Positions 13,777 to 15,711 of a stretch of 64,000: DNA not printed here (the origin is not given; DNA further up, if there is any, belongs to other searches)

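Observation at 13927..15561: RNase J homolog with degenerate metal-binding and catalytic motifs (pseudo-enzyme or RNase J2-like)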

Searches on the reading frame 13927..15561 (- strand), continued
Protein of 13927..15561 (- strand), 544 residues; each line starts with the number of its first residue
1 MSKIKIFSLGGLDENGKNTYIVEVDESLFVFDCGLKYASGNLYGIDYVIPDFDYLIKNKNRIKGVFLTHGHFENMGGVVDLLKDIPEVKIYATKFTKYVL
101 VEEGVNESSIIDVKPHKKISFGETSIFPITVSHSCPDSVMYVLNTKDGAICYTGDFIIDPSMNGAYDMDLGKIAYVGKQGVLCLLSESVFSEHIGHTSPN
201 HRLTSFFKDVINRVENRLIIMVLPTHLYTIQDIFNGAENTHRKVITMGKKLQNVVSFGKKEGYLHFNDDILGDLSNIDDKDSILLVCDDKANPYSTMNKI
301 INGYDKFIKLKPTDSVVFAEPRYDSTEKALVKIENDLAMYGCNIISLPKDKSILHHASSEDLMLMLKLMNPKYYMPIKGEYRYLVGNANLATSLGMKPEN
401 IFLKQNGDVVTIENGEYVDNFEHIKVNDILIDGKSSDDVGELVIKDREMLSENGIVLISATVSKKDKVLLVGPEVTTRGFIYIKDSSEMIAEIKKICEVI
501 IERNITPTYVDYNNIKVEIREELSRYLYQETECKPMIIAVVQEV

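Call 8: find_homologous_proteins(query=window:13927-15561:-, max_evalue=1e-20)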
Query window:13927-15561:- (544 aa): 7657 proteins with E <= 1e-20 among 8000 candidates; the best 120 are listed.
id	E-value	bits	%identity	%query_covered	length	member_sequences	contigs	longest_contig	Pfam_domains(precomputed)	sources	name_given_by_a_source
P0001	0.0e+0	1213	100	100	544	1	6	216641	PF17770.8,PF12706.14,PF22505.2,PF07521.18,PF00753.34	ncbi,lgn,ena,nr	ncbi:MAG: ribonuclease J [Bacilli bacterium]|nr:ribonuclease J [Bacilli bacterium]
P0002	0.0e+0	1188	97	100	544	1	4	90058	PF17770.8,PF12706.14,PF22505.2,PF07521.18,PF00753.34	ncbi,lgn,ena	-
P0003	0.0e+0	1171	95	100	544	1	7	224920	PF17770.8,PF12706.14,PF22505.2,PF07521.18,PF00753.34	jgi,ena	-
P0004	0.0e+0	1169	95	100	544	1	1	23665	PF17770.8,PF12706.14,PF22505.2,PF07521.18,PF00753.34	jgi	-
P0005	0.0e+0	1164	93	100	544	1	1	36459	PF17770.8,PF12706.14,PF22505.2,PF07521.18,PF00753.34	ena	-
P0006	0.0e+0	1158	93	100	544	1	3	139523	PF17770.8,PF12706.14,PF22505.2,PF07521.18,PF00753.34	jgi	-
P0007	0.0e+0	1156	92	100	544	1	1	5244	PF17770.8,PF12706.14,PF22505.2,PF07521.18,PF00753.34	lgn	-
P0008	0.0e+0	1153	92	100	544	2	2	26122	PF17770.8,PF12706.14,PF22505.2,PF07521.18,PF00753.34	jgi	-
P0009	0.0e+0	1150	92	100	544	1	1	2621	PF17770.8,PF12706.14,PF22505.2,PF07521.18,PF00753.34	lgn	-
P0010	0.0e+0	1145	92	100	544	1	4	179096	PF17770.8,PF12706.14,PF22505.2,PF07521.18,PF00753.34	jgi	-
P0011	0.0e+0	1142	92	100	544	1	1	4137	PF17770.8,PF12706.14,PF22505.2,PF07521.18,PF00753.34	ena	-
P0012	0.0e+0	1135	92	100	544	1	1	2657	PF17770.8,PF12706.14,PF22505.2,PF07521.18,PF00753.34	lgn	-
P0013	0.0e+0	1127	91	100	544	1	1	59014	PF17770.8,PF12706.14,PF22505.2,PF07521.18,PF00753.34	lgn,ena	-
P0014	0.0e+0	1119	90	100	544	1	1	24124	PF17770.8,PF12706.14,PF22505.2,PF07521.18,PF00753.34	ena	-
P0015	0.0e+0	1037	84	100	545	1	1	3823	PF17770.8,PF12706.14,PF22505.2,PF07521.18,PF00753.34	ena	-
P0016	1.1e-297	1006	79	100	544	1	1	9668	PF17770.8,PF12706.14,PF22505.2,PF07521.18,PF00753.34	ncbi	-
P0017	1.7e-297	1005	80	100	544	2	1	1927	PF17770.8,PF12706.14,PF22505.2,PF07521.18,PF00753.34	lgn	-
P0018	3.0e-297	1004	79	100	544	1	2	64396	PF17770.8,PF12706.14,PF22505.2,PF07521.18,PF00753.34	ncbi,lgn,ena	-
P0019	1.0e-296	1003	78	100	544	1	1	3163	PF17770.8,PF12706.14,PF22505.2,PF07521.18,PF00753.34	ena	-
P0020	3.1e-296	1001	79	100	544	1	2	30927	PF17770.8,PF12706.14,PF22505.2,PF07521.18,PF00753.34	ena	-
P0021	3.3e-296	1001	78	100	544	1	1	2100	PF17770.8,PF12706.14,PF22505.2,PF07521.18,PF00753.34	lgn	-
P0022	2.1e-295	998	78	100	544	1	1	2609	PF17770.8,PF12706.14,PF22505.2,PF07521.18,PF00753.34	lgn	-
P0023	4.5e-295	997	78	100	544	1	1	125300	PF17770.8,PF12706.14,PF22505.2,PF07521.18,PF00753.34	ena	-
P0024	1.1e-294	996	78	100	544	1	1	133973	PF17770.8,PF12706.14,PF22505.2,PF07521.18,PF00753.34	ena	-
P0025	2.0e-294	995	78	100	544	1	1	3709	PF17770.8,PF12706.14,PF22505.2,PF07521.18,PF00753.34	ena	-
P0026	3.0e-294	995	78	100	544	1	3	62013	PF17770.8,PF12706.14,PF22505.2,PF07521.18,PF00753.34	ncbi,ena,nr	ncbi:MAG: ribonuclease J [Bacilli bacterium]|nr:ribonuclease J [Bacilli bacterium]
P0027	2.5e-293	992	78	100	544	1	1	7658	PF17770.8,PF12706.14,PF22505.2,PF07521.18,PF00753.34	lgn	-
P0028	3.7e-293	991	78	100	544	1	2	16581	PF17770.8,PF12706.14,PF22505.2,PF07521.18,PF00753.34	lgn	-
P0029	8.7e-292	986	78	100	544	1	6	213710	PF17770.8,PF12706.14,PF22505.2,PF07521.18,PF00753.34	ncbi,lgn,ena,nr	ncbi:MAG: ribonuclease J [Bacilli bacterium]|nr:ribonuclease J [Bacilli bacterium]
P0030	9.1e-292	986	78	100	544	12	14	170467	PF17770.8,PF12706.14,PF22505.2,PF07521.18,PF00753.34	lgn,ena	-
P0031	1.9e-289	979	76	100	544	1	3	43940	PF17770.8,PF12706.14,PF22505.2,PF00753.34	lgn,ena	-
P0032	3.2e-289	978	76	100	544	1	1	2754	PF17770.8,PF12706.14,PF22505.2,PF00753.34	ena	-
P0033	6.8e-289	977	77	100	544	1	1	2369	PF17770.8,PF12706.14,PF22505.2,PF07521.18,PF00753.34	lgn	-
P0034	2.9e-288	975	77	100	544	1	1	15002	PF17770.8,PF12706.14,PF22505.2,PF07521.18,PF00753.34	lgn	-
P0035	2.7e-287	972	77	100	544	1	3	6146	PF17770.8,PF12706.14,PF22505.2,PF07521.18,PF00753.34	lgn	-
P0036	3.5e-287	971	77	100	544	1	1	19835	PF17770.8,PF12706.14,PF22505.2,PF07521.18,PF00753.34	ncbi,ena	-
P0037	4.0e-287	971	77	100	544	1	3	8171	PF17770.8,PF12706.14,PF22505.2,PF00753.34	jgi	-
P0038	5.8e-287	971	77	100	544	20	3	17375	PF17770.8,PF12706.14,PF22505.2,PF07521.18,PF00753.34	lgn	-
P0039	6.2e-287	970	76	100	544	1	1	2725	PF17770.8,PF12706.14,PF22505.2,PF07521.18,PF00753.34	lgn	-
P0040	1.1e-286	970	77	100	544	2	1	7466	PF17770.8,PF12706.14,PF22505.2,PF07521.18,PF00753.34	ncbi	-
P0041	1.5e-286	969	77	100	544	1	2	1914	PF17770.8,PF12706.14,PF22505.2,PF00753.34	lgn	-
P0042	1.9e-286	969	78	97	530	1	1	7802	PF17770.8,PF12706.14,PF22505.2,PF07521.18,PF00753.34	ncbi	-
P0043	2.3e-286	969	76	100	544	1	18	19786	PF17770.8,PF12706.14,PF22505.2,PF07521.18,PF00753.34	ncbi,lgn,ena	-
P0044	1.0e-285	966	76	100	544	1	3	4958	PF17770.8,PF12706.14,PF22505.2,PF07521.18,PF00753.34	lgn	-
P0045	1.0e-285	966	76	100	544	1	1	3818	PF17770.8,PF12706.14,PF22505.2,PF00753.34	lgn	-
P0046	1.2e-285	966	76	100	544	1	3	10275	PF17770.8,PF12706.14,PF22505.2,PF07521.18,PF00753.34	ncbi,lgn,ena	-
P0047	1.3e-285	966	77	100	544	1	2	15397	PF17770.8,PF12706.14,PF22505.2,PF07521.18,PF00753.34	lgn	-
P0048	1.4e-285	966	76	100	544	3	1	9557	PF17770.8,PF12706.14,PF22505.2,PF07521.18,PF00753.34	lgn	-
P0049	1.6e-285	966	76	100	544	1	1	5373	PF17770.8,PF12706.14,PF22505.2,PF00753.34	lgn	-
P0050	1.8e-285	966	77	100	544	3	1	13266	PF17770.8,PF12706.14,PF22505.2,PF00753.34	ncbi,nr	ncbi:MAG: ribonuclease J [Bacilli bacterium]|nr:ribonuclease J [Bacilli bacterium]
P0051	2.0e-285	965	76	100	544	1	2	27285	PF17770.8,PF12706.14,PF22505.2,PF07521.18,PF00753.34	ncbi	-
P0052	2.0e-285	965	76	100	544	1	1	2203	PF17770.8,PF12706.14,PF22505.2,PF00753.34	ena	-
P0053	2.3e-285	965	76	100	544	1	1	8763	PF17770.8,PF12706.14,PF22505.2,PF00753.34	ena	-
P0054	2.5e-285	965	77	100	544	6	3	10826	PF17770.8,PF12706.14,PF22505.2,PF07521.18,PF00753.34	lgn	-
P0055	2.9e-285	965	76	100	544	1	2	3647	PF17770.8,PF12706.14,PF22505.2,PF00753.34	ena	-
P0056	3.8e-285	965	76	100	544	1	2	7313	PF17770.8,PF12706.14,PF22505.2,PF00753.34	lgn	-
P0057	4.0e-285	964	76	100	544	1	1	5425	PF17770.8,PF12706.14,PF22505.2,PF00753.34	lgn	-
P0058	4.0e-285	964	76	100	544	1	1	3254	PF17770.8,PF12706.14,PF22505.2,PF00753.34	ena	-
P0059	4.6e-285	964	77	100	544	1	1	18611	PF17770.8,PF12706.14,PF22505.2,PF07521.18,PF00753.34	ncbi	-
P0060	5.3e-285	964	76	100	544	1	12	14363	PF17770.8,PF12706.14,PF22505.2,PF07521.18,PF00753.34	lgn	-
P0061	5.7e-285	964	76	100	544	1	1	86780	PF17770.8,PF12706.14,PF22505.2,PF00753.34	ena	-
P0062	6.4e-285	964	76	100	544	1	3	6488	PF17770.8,PF12706.14,PF22505.2,PF00753.34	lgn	-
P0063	8.8e-285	963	76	100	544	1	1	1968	PF17770.8,PF12706.14,PF22505.2,PF00753.34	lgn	-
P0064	1.1e-284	963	76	100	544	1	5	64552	PF17770.8,PF12706.14,PF22505.2,PF00753.34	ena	-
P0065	1.2e-284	963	77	100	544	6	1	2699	PF17770.8,PF12706.14,PF22505.2,PF07521.18,PF00753.34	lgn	-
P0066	1.4e-284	963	76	100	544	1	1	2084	PF17770.8,PF12706.14,PF22505.2,PF07521.18,PF00753.34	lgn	-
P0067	1.6e-284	963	76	100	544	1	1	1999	PF17770.8,PF12706.14,PF22505.2,PF07521.18,PF00753.34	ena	-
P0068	1.6e-284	962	76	100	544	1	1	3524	PF17770.8,PF12706.14,PF22505.2,PF07521.18,PF00753.34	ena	-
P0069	1.7e-284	962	76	100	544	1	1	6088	PF17770.8,PF12706.14,PF22505.2,PF00753.34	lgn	-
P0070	1.7e-284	962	76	100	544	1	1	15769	PF17770.8,PF12706.14,PF22505.2,PF07521.18,PF00753.34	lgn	-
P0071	1.7e-284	962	76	100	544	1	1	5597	PF17770.8,PF12706.14,PF22505.2,PF07521.18,PF00753.34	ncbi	-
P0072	2.0e-284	962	76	100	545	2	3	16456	PF17770.8,PF12706.14,PF22505.2,PF07521.18,PF00753.34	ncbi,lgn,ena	-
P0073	2.1e-284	962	76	100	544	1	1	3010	PF17770.8,PF12706.14,PF22505.2,PF00753.34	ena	-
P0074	2.8e-284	962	75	100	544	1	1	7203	PF17770.8,PF12706.14,PF22505.2,PF07521.18,PF00753.34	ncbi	-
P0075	2.9e-284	962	77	100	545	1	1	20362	PF17770.8,PF12706.14,PF22505.2,PF07521.18,PF00753.34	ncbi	-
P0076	3.1e-284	962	76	100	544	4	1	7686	PF17770.8,PF12706.14,PF22505.2,PF00753.34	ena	-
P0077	3.3e-284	961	76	100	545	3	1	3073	PF17770.8,PF12706.14,PF22505.2,PF07521.18,PF00753.34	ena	-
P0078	3.5e-284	961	76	100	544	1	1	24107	PF17770.8,PF12706.14,PF22505.2,PF00753.34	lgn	-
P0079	4.1e-284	961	77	100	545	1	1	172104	PF17770.8,PF12706.14,PF22505.2,PF07521.18,PF00753.34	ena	-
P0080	4.4e-284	961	77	100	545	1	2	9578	PF17770.8,PF12706.14,PF22505.2,PF07521.18,PF00753.34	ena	-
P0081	5.0e-284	961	77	100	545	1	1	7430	PF17770.8,PF12706.14,PF22505.2,PF07521.18,PF00753.34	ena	-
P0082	5.6e-284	961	77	100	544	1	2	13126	PF17770.8,PF12706.14,PF22505.2,PF07521.18,PF00753.34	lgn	-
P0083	5.9e-284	961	76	100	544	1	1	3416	PF17770.8,PF12706.14,PF22505.2,PF00753.34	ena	-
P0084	6.2e-284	961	77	100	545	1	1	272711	PF17770.8,PF12706.14,PF22505.2,PF07521.18,PF00753.34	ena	-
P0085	7.3e-284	960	77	100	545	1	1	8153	PF17770.8,PF12706.14,PF22505.2,PF07521.18,PF00753.34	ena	-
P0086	7.8e-284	960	77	100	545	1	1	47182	PF17770.8,PF12706.14,PF22505.2,PF07521.18,PF00753.34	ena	-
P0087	8.2e-284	960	76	100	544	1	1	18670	PF17770.8,PF12706.14,PF22505.2,PF07521.18,PF00753.34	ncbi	-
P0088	9.1e-284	960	76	100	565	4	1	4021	PF17770.8,PF12706.14,PF22505.2,PF00753.34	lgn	-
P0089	9.6e-284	960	76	100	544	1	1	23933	PF17770.8,PF12706.14,PF22505.2,PF07521.18,PF00753.34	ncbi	-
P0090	1.2e-283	960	76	100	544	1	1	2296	PF17770.8,PF12706.14,PF22505.2,PF00753.34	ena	-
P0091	1.5e-283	959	76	100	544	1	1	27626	PF17770.8,PF12706.14,PF22505.2,PF07521.18,PF00753.34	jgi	-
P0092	2.4e-283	959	76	100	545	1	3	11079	PF17770.8,PF12706.14,PF22505.2,PF07521.18,PF00753.34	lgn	-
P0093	3.0e-283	958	75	100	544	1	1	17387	PF17770.8,PF22505.2,PF07521.18,PF00753.34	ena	-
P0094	3.0e-283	958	75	100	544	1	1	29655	PF17770.8,PF22505.2,PF00753.34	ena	-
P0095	4.2e-283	958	76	100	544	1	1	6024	PF17770.8,PF22505.2,PF07521.18,PF00753.34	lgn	-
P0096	4.5e-283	958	75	100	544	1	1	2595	PF17770.8,PF12706.14,PF22505.2,PF00753.34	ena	-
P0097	4.6e-283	958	76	100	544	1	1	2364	PF17770.8,PF12706.14,PF22505.2,PF00753.34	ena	-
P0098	4.9e-283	958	76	100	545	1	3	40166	PF17770.8,PF12706.14,PF22505.2,PF07521.18,PF00753.34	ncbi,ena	-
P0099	5.9e-283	957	75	100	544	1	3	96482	PF17770.8,PF12706.14,PF22505.2,PF00753.34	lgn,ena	-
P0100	6.5e-283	957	76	100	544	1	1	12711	PF17770.8,PF12706.14,PF22505.2,PF00753.34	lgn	-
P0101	8.1e-283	957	75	100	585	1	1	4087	PF17770.8,PF12706.14,PF22505.2,PF07521.18,PF00753.34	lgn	-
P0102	8.2e-283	957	76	100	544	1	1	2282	PF17770.8,PF12706.14,PF22505.2,PF00753.34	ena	-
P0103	9.2e-283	957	76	100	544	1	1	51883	PF17770.8,PF12706.14,PF22505.2,PF00753.34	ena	-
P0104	9.9e-283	957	76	100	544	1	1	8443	PF17770.8,PF12706.14,PF22505.2,PF00753.34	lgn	-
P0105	1.1e-282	956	75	100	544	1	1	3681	PF17770.8,PF12706.14,PF22505.2,PF00753.34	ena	-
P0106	1.3e-282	956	76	100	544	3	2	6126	PF17770.8,PF12706.14,PF22505.2,PF07521.18,PF00753.34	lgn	-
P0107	1.3e-282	956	77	100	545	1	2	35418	PF17770.8,PF12706.14,PF22505.2,PF07521.18,PF00753.34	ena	-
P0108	2.5e-282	955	75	100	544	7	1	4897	PF17770.8,PF12706.14,PF22505.2,PF07521.18,PF00753.34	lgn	-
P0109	2.8e-282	955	76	100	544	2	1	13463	PF17770.8,PF12706.14,PF22505.2,PF00753.34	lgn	-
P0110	4.2e-282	955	74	100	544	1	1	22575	PF17770.8,PF12706.14,PF22505.2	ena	-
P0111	4.2e-282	955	76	100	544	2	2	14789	PF17770.8,PF12706.14,PF22505.2,PF07521.18,PF00753.34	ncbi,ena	-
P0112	4.3e-282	954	75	100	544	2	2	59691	PF17770.8,PF22505.2,PF00753.34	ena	-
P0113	4.9e-282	954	75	100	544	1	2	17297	PF17770.8,PF12706.14,PF22505.2,PF00753.34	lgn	-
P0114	5.8e-282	954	76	100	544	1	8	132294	PF17770.8,PF12706.14,PF22505.2,PF00753.34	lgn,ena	-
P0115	6.2e-282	954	75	100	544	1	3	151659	PF17770.8,PF12706.14,PF22505.2,PF00753.34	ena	-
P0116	6.2e-282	954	76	100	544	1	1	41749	PF17770.8,PF12706.14,PF22505.2,PF07521.18,PF00753.34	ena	-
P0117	7.1e-282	954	76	100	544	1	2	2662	PF17770.8,PF12706.14,PF22505.2,PF00753.34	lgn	-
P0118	8.2e-282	954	75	100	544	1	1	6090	PF17770.8,PF12706.14,PF22505.2,PF00753.34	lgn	-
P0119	8.2e-282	954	76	100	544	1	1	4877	PF17770.8,PF12706.14,PF22505.2,PF07521.18,PF00753.34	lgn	-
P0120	9.5e-282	953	76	100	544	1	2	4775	PF17770.8,PF12706.14,PF22505.2,PF07521.18,PF00753.34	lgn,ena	-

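Call 9: find_related_loci(query=window:13927-15561:-, collection=genome_contigs, flank=10000)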
Query window:13927-15561:- (544 aa) in genome_contigs; peptide patterns used: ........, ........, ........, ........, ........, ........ (x = any residue, [..] = any of these).
237 stretches matched a pattern; 220 encode a relative of the query (tblastn E <= 1e-3); the best 80 are kept; 80 distinct loci.
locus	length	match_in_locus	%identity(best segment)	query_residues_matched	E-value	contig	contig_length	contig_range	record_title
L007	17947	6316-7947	78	1-544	0e+0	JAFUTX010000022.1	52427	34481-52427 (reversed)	MAG: Bacilli bacterium isolate RGIG4822 Roe_deer_Reticulum.Co__c761820, whole genome shotgun sequence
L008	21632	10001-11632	78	1-544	0e+0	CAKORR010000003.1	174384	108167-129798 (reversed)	MAG: uncultured Bacilli bacterium isolate REFINED_METABAT215_TOP10_CONTIGS_1500_ASSEMBLY_K77_MERGED__Hadza_MoBio_hadza-A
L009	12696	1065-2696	77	1-544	0e+0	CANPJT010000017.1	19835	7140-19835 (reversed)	MAG TPA_asm: uncultured Tenericutes bacterium isolate SRR15730548_bin.3_metawrap_v1.3_MAG genome assembly, contig: NODE.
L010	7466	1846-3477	77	1-544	0e+0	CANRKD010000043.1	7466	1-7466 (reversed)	MAG: uncultured Bacilli bacterium isolate Lapin-022__bin46 genome assembly, contig: Lapin-022__NODE_9984_length_7466_cov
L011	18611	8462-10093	77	1-544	0e+0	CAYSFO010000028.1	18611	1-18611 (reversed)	MAG TPA_asm: uncultured Muribaculaceae bacterium isolate SRP199465_co1_282 genome assembly, contig: NODE_8087_length_186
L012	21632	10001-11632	76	1-544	0e+0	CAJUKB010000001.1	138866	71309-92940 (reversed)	MAG TPA_asm: uncultured Bacilli bacterium isolate MGBC143693 genome assembly, contig: MGBC143693.1, whole genome shotgun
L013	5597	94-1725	76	1-544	0e+0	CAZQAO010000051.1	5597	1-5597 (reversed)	MAG TPA_asm: uncultured Muribaculaceae bacterium isolate SRP314395_co1_23 genome assembly, contig: NODE_13076_length_559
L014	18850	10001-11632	75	1-544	0e+0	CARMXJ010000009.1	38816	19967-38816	MAG TPA_asm: uncultured Bacilli bacterium isolate MGBC128534 genome assembly, contig: MGBC128534.9, whole genome shotgun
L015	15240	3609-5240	76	1-544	0e+0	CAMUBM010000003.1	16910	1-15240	MAG TPA_asm: uncultured Tenericutes bacterium isolate SRR14038239_bin.83_metawrap_v1.3_MAG genome assembly, contig: NODE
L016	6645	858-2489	76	1-544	0e+0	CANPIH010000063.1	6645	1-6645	MAG TPA_asm: uncultured Tenericutes bacterium isolate SRR15730554_bin.3_metawrap_v1.3_MAG genome assembly, contig: NODE.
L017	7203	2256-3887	75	1-544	0e+0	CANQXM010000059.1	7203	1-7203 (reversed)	MAG: uncultured Bacilli bacterium isolate Lapin-025__bin7 genome assembly, contig: Lapin-025__NODE_7906_length_7203_cov_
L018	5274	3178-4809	76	1-544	0e+0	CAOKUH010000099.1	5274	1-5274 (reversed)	MAG TPA_asm: uncultured Tenericutes bacterium isolate SRR15604608_bin.9_metawrap_v1.3_MAG genome assembly, contig: NODE.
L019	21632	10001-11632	76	1-544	0e+0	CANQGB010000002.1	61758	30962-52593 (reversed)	MAG: uncultured Bacilli bacterium isolate Lapin-005__bin86 genome assembly, contig: Lapin-005__NODE_548_length_61758_cov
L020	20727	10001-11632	75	1-544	0e+0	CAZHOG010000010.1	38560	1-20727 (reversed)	MAG TPA_asm: uncultured Muribaculaceae bacterium isolate SRP192927_co8_54 genome assembly, contig: NODE_745_length_38560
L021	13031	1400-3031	75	1-544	0e+0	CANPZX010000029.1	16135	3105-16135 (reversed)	MAG: uncultured Bacilli bacterium isolate Lapin-002__bin30 genome assembly, contig: Lapin-002__NODE_4667_length_16135_co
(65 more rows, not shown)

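Call 16: list_cluster_members(proteins=[P0001, P0125, P0131, P0130, P0135])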
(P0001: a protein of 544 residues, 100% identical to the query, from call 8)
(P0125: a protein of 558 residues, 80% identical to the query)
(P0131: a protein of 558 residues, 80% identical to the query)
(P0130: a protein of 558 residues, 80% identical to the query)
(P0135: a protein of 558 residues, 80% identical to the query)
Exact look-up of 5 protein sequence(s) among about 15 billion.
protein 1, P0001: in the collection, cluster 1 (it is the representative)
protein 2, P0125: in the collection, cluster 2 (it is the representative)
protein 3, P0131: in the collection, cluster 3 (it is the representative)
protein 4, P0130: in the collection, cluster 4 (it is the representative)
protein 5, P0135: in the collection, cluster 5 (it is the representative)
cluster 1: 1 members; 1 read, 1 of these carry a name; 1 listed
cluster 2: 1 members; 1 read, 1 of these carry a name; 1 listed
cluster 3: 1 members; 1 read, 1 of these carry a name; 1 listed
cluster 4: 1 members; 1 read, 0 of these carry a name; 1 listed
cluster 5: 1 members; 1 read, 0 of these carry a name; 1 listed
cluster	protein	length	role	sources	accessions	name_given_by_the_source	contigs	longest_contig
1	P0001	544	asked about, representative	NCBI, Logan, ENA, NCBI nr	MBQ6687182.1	MAG: ribonuclease J [Bacilli bacterium] | ribonuclease J [Bacilli bacterium]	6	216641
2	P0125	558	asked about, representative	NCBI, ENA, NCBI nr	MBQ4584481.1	MAG: ribonuclease J [Bacilli bacterium] | ribonuclease J [Bacilli bacterium]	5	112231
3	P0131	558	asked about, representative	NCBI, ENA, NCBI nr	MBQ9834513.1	MAG: ribonuclease J [Bacilli bacterium] | ribonuclease J [Bacilli bacterium]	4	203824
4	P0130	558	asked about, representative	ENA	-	-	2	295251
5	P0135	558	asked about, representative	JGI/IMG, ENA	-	-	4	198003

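Call 18: find_encoding_contigs(protein=P0002, flank=3000, max_places=10)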
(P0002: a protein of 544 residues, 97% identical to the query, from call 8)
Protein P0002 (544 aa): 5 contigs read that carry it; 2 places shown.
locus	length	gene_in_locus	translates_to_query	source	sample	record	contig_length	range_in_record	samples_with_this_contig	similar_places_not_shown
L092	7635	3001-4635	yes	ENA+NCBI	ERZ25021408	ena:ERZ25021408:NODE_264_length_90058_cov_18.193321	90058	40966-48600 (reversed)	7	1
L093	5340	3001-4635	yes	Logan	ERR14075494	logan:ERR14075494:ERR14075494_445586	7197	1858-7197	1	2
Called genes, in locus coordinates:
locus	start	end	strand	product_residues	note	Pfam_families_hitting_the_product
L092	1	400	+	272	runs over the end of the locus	PF01261:AP_endonuc_2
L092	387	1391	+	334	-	-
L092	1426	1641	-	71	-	PF12844:HTH_19, PF01381:HTH_3, PF13443:HTH_26 (faint)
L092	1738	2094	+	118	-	PF12844:HTH_19, PF13560:HTH_31, PF01381:HTH_3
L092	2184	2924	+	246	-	-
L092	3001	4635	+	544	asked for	PF00753:Lactamase_B, PF12706:Lactamase_B_2 (weak), PF07521:RMMBL (faint), PF22505:RNase_J_b_CASP, PF17770:RNase_J_C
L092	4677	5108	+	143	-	PF09537:DUF2383 (weak)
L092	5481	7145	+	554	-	-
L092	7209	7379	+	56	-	-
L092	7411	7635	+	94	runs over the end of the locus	PF06541:ABC_trans_CmpB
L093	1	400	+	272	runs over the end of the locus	PF01261:AP_endonuc_2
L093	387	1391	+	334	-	-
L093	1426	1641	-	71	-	PF12844:HTH_19, PF01381:HTH_3, PF13443:HTH_26 (faint)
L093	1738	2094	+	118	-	PF12844:HTH_19, PF13560:HTH_31, PF01381:HTH_3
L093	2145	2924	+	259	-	-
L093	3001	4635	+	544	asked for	PF00753:Lactamase_B, PF12706:Lactamase_B_2 (weak), PF07521:RMMBL (faint), PF22505:RNase_J_b_CASP, PF17770:RNase_J_C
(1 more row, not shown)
